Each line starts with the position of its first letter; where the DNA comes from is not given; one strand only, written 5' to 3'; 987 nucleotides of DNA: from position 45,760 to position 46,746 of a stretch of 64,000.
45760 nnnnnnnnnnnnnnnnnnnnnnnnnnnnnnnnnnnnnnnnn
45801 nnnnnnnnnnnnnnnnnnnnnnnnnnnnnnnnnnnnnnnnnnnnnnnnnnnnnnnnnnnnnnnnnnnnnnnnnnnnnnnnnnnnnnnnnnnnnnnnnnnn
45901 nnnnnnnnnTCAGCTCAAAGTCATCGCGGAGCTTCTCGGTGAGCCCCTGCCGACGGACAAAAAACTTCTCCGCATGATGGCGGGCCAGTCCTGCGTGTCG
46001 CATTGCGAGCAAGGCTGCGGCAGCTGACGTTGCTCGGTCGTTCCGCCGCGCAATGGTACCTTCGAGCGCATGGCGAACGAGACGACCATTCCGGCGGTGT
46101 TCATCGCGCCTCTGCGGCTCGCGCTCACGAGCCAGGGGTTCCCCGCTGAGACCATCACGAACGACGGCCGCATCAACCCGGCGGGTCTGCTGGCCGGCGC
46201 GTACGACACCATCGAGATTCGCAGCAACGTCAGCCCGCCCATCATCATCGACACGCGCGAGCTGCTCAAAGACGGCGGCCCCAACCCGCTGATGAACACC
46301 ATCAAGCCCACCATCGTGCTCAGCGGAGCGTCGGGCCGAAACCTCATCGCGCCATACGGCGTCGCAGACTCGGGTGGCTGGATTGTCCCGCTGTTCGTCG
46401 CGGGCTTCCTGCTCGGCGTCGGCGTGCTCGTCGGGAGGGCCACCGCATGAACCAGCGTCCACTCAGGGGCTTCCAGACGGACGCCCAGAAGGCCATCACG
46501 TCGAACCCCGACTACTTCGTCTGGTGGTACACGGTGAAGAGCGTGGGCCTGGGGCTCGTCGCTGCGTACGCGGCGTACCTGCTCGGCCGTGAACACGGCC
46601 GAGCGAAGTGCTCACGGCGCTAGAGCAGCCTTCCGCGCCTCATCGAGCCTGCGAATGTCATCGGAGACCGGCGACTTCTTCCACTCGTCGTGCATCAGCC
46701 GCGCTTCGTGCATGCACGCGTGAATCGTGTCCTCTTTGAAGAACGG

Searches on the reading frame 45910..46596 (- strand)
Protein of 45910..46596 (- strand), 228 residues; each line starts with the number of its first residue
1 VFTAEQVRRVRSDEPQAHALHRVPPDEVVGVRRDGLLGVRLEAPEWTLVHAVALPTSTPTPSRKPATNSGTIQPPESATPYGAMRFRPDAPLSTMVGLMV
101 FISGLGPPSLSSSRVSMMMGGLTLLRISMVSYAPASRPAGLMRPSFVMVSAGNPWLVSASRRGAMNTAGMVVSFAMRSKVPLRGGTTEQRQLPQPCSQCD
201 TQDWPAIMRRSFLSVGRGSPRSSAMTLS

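Call 114: search_solved_structures(query=window:45910-46596:-, max_evalue=0.01)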
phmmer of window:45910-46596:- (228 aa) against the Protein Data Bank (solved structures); distinct sequences matched with E-value up to 0.01: 0.
